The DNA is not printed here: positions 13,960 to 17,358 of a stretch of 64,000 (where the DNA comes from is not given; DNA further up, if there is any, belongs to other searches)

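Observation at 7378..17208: Three-gene secreted RHS system without T6SS hallmarks: 1032-aa partner + signal-peptide RHS + lipoprotein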

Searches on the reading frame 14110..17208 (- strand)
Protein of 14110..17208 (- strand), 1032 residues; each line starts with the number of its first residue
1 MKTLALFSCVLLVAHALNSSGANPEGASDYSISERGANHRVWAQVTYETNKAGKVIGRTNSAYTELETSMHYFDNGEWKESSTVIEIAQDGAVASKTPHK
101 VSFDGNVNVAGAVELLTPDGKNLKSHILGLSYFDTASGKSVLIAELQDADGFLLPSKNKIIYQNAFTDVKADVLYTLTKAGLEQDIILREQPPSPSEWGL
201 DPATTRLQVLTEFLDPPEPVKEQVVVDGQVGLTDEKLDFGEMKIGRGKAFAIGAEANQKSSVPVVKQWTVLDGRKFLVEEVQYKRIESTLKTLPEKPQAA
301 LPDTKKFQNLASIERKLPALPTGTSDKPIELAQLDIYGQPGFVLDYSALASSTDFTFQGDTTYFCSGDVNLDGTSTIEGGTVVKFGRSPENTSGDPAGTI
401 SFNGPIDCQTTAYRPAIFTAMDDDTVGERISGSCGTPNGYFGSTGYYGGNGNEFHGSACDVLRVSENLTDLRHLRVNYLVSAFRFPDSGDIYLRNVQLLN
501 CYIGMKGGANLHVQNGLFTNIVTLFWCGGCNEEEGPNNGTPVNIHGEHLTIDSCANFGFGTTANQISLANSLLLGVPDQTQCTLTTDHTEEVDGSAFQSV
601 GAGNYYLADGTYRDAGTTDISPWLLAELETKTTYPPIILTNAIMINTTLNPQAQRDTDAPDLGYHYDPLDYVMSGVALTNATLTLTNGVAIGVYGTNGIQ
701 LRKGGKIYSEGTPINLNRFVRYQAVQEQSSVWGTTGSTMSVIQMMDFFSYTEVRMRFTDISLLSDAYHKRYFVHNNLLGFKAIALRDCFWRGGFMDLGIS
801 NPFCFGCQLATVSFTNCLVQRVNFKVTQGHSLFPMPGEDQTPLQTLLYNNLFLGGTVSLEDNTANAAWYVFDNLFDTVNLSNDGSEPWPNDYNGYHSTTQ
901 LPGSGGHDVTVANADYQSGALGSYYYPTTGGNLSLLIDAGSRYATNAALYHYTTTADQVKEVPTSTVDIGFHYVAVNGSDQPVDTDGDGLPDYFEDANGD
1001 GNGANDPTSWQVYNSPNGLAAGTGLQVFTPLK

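Call 6: search_protein_families(library=pfam, proteins=[window:14110-17208:-], max_evalue=0.01)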
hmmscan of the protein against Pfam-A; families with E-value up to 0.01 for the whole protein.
window:14110-17208:- (1032 aa): 1 family
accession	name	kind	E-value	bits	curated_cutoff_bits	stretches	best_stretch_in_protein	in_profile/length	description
PF18884.5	TSP3_bac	-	0.0046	17.2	25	0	984-999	1-16/22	Bacterial TSP3 repeat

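Call 7: search_protein_families(library=ncbifam, proteins=[window:14110-17208:-], max_evalue=0.01)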
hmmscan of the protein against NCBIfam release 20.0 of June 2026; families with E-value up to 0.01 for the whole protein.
window:14110-17208:- (1032 aa): 0 families

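Call 11: find_homologous_proteins(query=window:14110-17208:-)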
Query window:14110-17208:- (1032 aa): 434 proteins with E <= 0.001 among 8000 candidates; the best 120 are listed.
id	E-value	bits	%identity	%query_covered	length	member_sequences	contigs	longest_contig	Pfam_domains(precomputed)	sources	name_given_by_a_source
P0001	0.0e+0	2395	100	100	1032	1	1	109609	-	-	-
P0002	0.0e+0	1191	64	83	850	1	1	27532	-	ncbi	-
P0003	2.9e-233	795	37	98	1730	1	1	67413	PF07679.23,PF13927.13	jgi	jgi:hypothetical protein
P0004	1.4e-222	760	43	100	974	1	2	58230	-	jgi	-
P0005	8.4e-220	751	43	97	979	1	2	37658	-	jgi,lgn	jgi:hypothetical protein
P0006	9.9e-219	747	45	96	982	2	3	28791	-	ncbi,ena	-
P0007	9.5e-214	731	44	98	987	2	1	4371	-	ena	-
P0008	6.8e-213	728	42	100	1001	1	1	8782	-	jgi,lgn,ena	jgi:hypothetical protein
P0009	6.3e-207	708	43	94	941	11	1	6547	-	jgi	-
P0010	6.8e-202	691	41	96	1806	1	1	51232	-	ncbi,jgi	jgi:hypothetical protein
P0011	5.1e-201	688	41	98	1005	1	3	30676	PF18884.6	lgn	-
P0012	1.2e-200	687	41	98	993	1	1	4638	-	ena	-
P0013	1.4e-199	684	41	97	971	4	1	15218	-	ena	-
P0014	3.9e-199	682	41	97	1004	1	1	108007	-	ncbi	-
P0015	5.7e-197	675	41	98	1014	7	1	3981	-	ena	-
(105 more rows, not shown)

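Call 13: find_related_loci(query=A1, collection=genome_contigs, flank=10000)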
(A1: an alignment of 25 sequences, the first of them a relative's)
Query A1 (1032 aa) in genome_contigs; peptide patterns used: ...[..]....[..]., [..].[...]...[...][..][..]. (x = any residue, [..] = any of these).
597 stretches matched a pattern (row limit reached: there are more); 185 encode a relative of the query (tblastn E <= 1e-3); the best 80 are kept; 80 distinct loci.
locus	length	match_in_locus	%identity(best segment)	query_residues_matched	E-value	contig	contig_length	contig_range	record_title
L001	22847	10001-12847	42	31-1025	0e+0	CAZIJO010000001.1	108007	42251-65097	MAG TPA_asm: uncultured Bifidobacterium sp. isolate SRP287453_co1_106 genome assembly, contig: NODE_195_length_108007_co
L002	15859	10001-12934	42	24-1032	0e+0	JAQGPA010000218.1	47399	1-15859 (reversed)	MAG: Pedosphaera sp. isolate RYN_627 scaffold_1950135, whole genome shotgun sequence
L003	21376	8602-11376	42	30-1015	0e+0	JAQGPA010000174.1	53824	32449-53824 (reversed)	MAG: Pedosphaera sp. isolate RYN_627 scaffold_2228020, whole genome shotgun sequence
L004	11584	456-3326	41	30-1028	0e+0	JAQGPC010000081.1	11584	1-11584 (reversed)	MAG: Pedosphaera sp. isolate RYN_629 scaffold_1669119, whole genome shotgun sequence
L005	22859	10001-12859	39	32-1032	0e+0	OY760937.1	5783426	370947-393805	MAG: Verrucomicrobiae bacterium isolate 066a7682-a1ac-48de-8761-1470dc9e5c3e genome assembly, chromosome: 1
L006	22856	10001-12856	38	32-1032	0e+0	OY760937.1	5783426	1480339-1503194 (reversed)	MAG: Verrucomicrobiae bacterium isolate 066a7682-a1ac-48de-8761-1470dc9e5c3e genome assembly, chromosome: 1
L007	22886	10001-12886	38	1-1024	0e+0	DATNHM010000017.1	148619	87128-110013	MAG TPA_asm: Candidatus Limnocylindrales bacterium isolate SMAG_U11347 k141_248128, whole genome shotgun sequence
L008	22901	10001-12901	39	9-1010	0e+0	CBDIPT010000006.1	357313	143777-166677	MAG: Limisphaerales bacterium isolate CRY1-m2-bin11 genome assembly, contig: CRY1-CANU-58, whole genome shotgun sequence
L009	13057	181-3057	39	1-1011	0e+0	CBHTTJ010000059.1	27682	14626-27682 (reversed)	MAG TPA_asm: uncultured bacterium isolate ERR14722427_binner23_Refined_58 genome assembly, contig: ERZ27336822.767, whol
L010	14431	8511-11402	39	2-1011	0e+0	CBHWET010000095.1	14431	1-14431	MAG TPA_asm: uncultured bacterium isolate ERR14722429_binner12_Refined_101 genome assembly, contig: ERZ27336827.2163, wh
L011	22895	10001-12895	40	30-1032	0e+0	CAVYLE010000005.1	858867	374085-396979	MAG: uncultured Verrucomicrobiae bacterium isolate MFD01476.bin.1.197 genome assembly, contig: contig_18843, whole genom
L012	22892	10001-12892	38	27-1012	0e+0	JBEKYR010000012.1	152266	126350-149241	MAG: Verrucomicrobiota bacterium isolate SPRUCE 67 SPRUCE_67_12, whole genome shotgun sequence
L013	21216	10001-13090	36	13-1032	4e-179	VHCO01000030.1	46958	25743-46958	MAG: Verrucomicrobia bacterium isolate K_DeepCast_150m_m2_164 K_DeepCast_150m_m2_164_Ga0194126_10001036, whole genome sh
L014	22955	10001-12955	37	30-1032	5e-176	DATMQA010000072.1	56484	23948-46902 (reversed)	MAG TPA_asm: Candidatus Binatia bacterium isolate SMAG_U12916 k141_3351987, whole genome shotgun sequence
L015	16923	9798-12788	39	1-1032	4e-175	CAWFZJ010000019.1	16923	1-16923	MAG: uncultured Verrucomicrobiae bacterium isolate MFD05379.bin.3.52 genome assembly, contig: contig_1192, whole genome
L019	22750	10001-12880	38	16-1012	2e-171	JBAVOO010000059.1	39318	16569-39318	MAG: Verrucomicrobiia bacterium isolate MFD03092_ilm_asm_bin27 k127_173748, whole genome shotgun sequence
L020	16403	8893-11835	39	28-1032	5e-170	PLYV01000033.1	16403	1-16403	MAG: Limisphaerales bacterium isolate palsa_1443 73.20120700_P3D.225_contig_184445, whole genome shotgun sequence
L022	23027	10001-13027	36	1-1032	4e-166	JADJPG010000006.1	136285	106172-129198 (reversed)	MAG: Verrucomicrobia bacterium isolate Fred_18-Q3-R57-64_BATAC.349 tig00011801-10-1362800, whole genome shotgun sequence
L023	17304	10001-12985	36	3-1032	3e-165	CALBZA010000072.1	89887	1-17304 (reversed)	MAG TPA_asm: uncultured Verrucomicrobia subdivision 3 bacterium isolate SRR4028131_bin.93_CONCOCT_v1.1_MAG genome assemb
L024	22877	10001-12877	38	31-1008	3e-163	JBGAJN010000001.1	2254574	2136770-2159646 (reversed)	MAG: Limisphaerales bacterium isolate MAG_AAO_H125.48 AAOH125-48_opera_contig_2, whole genome shotgun sequence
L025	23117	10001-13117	37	1-1032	5e-162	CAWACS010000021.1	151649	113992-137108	MAG: uncultured Verrucomicrobiae bacterium isolate MFD09286.bin.4.160 genome assembly, contig: contig_54122, whole genom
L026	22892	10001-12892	36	50-1032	1e-160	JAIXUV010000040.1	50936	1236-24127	MAG: Verrucomicrobiales bacterium isolate D1_MAG_00042 pond_D1_MAG_00042_000000000166, whole genome shotgun sequence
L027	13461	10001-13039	36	36-1032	2e-158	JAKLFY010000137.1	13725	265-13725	MAG: Verrucomicrobia bacterium isolate RA.bin27 RA.bin27_137, whole genome shotgun sequence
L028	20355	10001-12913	37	22-1032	2e-158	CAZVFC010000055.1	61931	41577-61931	MAG TPA_asm: uncultured Verrucomicrobiota bacterium isolate binchicken_co66_227 genome assembly, contig: NODE_894_length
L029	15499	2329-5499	36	4-1032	9e-157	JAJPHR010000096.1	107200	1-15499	MAG: Verrucomicrobia bacterium isolate Centralia_MAG_180 k107_2217039, whole genome shotgun sequence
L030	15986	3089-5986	35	12-1006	4e-156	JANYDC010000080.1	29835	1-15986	MAG: Pedosphaera sp. isolate 336R_metabinner_39 336R_k141_1614960, whole genome shotgun sequence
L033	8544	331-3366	35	9-1032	4e-160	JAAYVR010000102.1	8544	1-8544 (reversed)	MAG: Verrucomicrobia bacterium isolate AS27yjCOA_75 61841_AS27, whole genome shotgun sequence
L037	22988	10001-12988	34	31-1032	1e-146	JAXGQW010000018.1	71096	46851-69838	MAG: Verrucomicrobiota bacterium isolate AnMBR.bin335 bin335_18, whole genome shotgun sequence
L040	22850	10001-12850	37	29-1000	9e-145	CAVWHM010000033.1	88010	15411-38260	MAG: uncultured Verrucomicrobiae bacterium isolate MFD01476.bin.2.105 genome assembly, contig: contig_69263, whole genom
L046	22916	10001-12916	35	32-1032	3e-141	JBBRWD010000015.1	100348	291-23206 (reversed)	MAG: Limisphaerales bacterium isolate La4_concoct.005 La4_concoct.005_K_69084_L_100348_cov_71.0049, whole genome shotgun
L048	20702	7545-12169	34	30-1032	2e-140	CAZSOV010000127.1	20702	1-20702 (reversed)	MAG TPA_asm: uncultured Verrucomicrobiota bacterium isolate SRP302895_co1_382 genome assembly, contig: NODE_4743_length_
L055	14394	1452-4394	34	34-1026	2e-135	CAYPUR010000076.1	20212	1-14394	MAG TPA_asm: uncultured Verrucomicrobiota bacterium isolate SRP263991_co1_516 genome assembly, contig: NODE_3752_length_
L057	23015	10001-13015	33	3-1010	4e-134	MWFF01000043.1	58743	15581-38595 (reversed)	MAG: Verrucomicrobia bacterium ADurb.Bin006 BWX48_contig000043, whole genome shotgun sequence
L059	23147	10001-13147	32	11-1032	4e-134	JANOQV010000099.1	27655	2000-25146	MAG: Pedosphaera sp. isolate VAR_4_metabat_254_sub VAR_4_k141_632016, whole genome shotgun sequence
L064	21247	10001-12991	34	1-1032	6e-129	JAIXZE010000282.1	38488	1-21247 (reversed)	MAG: Verrucomicrobiales bacterium isolate D8_MAG_00040 pond_D8_MAG_00040_000000000183, whole genome shotgun sequence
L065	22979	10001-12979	33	4-1032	6e-128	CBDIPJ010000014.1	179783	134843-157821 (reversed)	MAG: Limisphaerales bacterium isolate CRY1-m2-bin13 genome assembly, contig: CRY1-CANU-164, whole genome shotgun sequenc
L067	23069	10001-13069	34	2-1001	2e-127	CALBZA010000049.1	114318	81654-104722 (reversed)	MAG TPA_asm: uncultured Verrucomicrobia subdivision 3 bacterium isolate SRR4028131_bin.93_CONCOCT_v1.1_MAG genome assemb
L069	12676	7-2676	34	134-1007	2e-125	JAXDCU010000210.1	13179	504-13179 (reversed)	MAG: Verrucomicrobiia bacterium isolate POMEDNA-B52 Raw2_k127_171731, whole genome shotgun sequence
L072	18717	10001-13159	32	1-1032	5e-123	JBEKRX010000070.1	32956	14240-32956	MAG: Verrucomicrobiota bacterium isolate SPRUCE 520 SPRUCE_520_70, whole genome shotgun sequence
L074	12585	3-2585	35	200-1001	5e-122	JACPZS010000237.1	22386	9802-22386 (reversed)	MAG: Verrucomicrobia bacterium isolate NC_groundwater_895_Pr1_S2p5_58_19 Montesol18_S2p5_coassembly_scaffold_1317137, wh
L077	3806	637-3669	31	10-1032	5e-123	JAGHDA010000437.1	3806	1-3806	MAG: Verrucomicrobia bacterium isolate AUK296 PB_MBMC_250_c_000000000133, whole genome shotgun sequence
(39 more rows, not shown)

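Call 18: search_solved_structures(query=A1, max_evalue=1)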
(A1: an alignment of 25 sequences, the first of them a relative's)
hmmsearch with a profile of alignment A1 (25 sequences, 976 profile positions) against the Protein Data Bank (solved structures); distinct sequences matched with E-value up to 1: 2.
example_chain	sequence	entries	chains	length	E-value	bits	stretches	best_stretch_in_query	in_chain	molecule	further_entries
6fls_A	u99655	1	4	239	0.079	14.1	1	729-847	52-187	Pentapeptide repeat family protein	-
2xt4_A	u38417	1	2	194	0.95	10.5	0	749-833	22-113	MCBG-LIKE PROTEIN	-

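Call 31: predict_structure(alignment_id=A1)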
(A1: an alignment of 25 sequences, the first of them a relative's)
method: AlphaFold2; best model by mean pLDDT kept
length: 1032 residues; sequences in the alignment: 25
mean_pLDDT: 67.4   pTM: 0.57
mean pLDDT of the five models: 67.4, 66.6, 65.9, 65.7, 60.6
residues with pLDDT >= 90: 35; 70-90: 546; 50-70: 211; < 50: 240
segments of 3 or more residues with pLDDT < 50: 1-26, 35-38, 62-68, 254-260, 297-309, 333-345, 389-394, 441-458, 529-538, 593-596, 598-605, 728-738, 765-778, 802-807, 918-922, 926-930, 950-963, 973-987, 989-1032
pLDDT, mean of each block of 10 residues (from residue 1): 28 35 47 54 63 59 48 72 83 85 88 85 88 85 84 83 81 82 81 80 87 88 66 75 74 47 79 86 80 54 36 64 68 45 50 81 79 83 70 55 83 82 70 55 33 40 75 82 80 86 79 86 67 42 82 72 72 68 64 47 46 75 80 76 89 72 79 83 89 75 84 77 59 44 61 84 52 46 82 69 52 84 72 51 80 82 70 86 67 86 81 61 50 68 63 35 62 48 46 40 33 29 30 28
secondary structure, 60 per line:
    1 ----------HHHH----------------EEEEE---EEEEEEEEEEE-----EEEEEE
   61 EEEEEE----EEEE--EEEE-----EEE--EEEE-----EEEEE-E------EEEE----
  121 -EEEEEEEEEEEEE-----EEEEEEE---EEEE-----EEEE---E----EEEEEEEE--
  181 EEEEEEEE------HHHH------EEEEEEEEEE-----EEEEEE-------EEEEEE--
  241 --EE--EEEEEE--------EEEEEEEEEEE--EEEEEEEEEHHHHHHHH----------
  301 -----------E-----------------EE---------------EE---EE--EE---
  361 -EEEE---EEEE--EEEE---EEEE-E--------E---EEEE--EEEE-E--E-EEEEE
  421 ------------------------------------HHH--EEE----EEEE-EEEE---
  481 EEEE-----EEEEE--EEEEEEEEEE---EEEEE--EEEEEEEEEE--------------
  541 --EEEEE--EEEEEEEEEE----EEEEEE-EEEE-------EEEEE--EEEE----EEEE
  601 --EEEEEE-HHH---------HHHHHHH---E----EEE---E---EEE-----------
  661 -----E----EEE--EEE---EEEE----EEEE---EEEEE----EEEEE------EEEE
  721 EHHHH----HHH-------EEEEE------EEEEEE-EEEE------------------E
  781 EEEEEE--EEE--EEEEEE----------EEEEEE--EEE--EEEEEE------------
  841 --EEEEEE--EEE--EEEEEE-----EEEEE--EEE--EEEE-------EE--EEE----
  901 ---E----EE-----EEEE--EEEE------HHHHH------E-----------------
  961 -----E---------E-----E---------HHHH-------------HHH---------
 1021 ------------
elements in order (helices of 4 or more, strands of 3 or more residues): H11-14 E31-35 E39-49 E55-66 E71-74 E77-80 E86-88 E91-94 E100-104 E113-116 E122-134 E140-146 E150-153 E159-162 E171-178 E181-188 H195-198 E205-214 E220-225 E233-238 E247-252 E261-271 E274-282 H283-290 E362-365 E369-372 E375-378 E382-385 E400-403 E406-409 E416-420 E462-464 E469-472 E474-477 E481-484 E490-494 E497-506 E510-514 E517-526 E543-547 E550-559 E564-569 E571-574 E582-586 E589-592 E597-600 E603-608 H622-628 E637-639 E647-649 E671-673 E676-678 E682-685 E690-693 E697-701 E706-710 E717-721 H722-725 E740-744 E751-756 E758-761 E780-786 E789-791 E794-799 E810-815 E818-820 E823-828 E843-848 E851-853 E856-861 E867-871 E874-876 E879-882 E894-896 E916-919 E922-925 H932-936 H992-995
